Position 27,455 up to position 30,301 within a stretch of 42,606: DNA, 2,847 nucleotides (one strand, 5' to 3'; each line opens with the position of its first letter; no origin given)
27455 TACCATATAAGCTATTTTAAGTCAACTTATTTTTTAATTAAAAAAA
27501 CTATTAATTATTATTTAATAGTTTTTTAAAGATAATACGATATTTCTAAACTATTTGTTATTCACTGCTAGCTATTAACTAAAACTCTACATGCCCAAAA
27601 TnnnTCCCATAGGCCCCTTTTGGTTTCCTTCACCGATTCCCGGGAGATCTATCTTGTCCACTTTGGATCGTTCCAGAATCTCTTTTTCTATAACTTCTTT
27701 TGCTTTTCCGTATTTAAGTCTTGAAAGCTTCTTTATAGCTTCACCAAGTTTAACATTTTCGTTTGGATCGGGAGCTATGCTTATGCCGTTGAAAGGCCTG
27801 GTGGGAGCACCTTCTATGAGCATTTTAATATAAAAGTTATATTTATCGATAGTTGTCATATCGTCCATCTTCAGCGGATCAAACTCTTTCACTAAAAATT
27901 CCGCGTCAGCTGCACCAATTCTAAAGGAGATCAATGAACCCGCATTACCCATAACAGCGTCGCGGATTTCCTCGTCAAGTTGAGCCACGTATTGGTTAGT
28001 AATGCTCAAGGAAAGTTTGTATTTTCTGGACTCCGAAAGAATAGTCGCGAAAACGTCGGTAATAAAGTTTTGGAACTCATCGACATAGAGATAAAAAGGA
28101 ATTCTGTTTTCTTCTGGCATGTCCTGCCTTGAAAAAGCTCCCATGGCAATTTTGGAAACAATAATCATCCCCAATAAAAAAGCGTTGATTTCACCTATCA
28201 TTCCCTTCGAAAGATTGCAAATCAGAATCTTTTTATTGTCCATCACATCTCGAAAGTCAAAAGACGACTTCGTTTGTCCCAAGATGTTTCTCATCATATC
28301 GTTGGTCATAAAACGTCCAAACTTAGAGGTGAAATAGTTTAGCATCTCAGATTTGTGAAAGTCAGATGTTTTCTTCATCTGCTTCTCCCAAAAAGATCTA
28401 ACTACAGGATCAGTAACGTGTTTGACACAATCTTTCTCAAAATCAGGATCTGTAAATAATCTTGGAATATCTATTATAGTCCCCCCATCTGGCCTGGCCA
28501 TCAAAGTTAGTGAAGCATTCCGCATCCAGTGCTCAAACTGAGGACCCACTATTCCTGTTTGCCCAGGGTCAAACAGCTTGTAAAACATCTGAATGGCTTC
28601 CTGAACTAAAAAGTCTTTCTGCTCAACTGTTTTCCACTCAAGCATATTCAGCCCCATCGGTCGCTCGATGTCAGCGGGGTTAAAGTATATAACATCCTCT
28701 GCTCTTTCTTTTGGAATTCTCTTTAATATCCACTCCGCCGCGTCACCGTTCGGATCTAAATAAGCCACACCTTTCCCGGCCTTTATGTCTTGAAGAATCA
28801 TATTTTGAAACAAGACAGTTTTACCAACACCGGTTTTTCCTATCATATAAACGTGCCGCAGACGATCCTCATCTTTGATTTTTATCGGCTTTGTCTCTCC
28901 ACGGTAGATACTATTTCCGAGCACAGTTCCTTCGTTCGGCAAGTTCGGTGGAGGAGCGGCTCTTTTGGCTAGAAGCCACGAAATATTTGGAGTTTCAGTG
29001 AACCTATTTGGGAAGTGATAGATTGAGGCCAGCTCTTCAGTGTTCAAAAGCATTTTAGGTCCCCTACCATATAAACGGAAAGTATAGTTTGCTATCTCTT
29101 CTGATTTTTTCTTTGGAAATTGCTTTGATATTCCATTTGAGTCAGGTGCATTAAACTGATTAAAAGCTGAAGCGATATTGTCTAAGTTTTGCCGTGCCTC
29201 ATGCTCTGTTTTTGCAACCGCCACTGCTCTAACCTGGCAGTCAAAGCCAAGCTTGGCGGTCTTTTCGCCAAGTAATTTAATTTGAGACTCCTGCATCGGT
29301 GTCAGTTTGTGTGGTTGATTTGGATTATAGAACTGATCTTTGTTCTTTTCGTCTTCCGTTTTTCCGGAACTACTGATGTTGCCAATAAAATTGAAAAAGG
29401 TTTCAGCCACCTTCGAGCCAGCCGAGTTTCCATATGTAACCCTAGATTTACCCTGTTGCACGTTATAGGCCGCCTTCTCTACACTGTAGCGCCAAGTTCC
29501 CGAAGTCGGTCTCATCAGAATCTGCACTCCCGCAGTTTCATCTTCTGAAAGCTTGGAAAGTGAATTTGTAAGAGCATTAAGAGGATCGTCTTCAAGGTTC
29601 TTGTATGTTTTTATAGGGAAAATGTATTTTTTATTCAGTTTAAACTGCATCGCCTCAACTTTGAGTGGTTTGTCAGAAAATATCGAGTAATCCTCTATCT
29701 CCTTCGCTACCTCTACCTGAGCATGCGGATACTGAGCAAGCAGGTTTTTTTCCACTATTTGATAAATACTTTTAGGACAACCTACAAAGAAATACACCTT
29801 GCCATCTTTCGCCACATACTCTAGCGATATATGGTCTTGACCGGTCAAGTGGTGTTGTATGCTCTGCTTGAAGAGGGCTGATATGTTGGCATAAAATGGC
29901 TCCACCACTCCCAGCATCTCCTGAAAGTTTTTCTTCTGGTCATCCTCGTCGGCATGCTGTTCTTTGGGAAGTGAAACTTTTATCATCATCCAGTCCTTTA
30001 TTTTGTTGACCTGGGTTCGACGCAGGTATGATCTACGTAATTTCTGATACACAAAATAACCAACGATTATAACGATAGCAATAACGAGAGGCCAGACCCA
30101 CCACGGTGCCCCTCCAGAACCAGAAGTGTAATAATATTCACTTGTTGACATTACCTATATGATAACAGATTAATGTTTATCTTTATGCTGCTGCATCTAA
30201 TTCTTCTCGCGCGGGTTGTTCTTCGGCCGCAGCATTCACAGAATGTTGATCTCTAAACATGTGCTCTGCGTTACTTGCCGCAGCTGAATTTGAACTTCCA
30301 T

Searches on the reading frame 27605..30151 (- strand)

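Call 69: search_protein_families(library=pfam, proteins=[window:27605-30151:-], max_evalue=0.001)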
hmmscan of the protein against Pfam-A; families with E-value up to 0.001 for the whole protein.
window:27605-30151:- (849 aa): 1 family
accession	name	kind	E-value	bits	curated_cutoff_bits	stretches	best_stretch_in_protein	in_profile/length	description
PF12696.13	TraG-D_C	-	0.0003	21.2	22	1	685-749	1-68/126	TraM recognition site of TraD and TraG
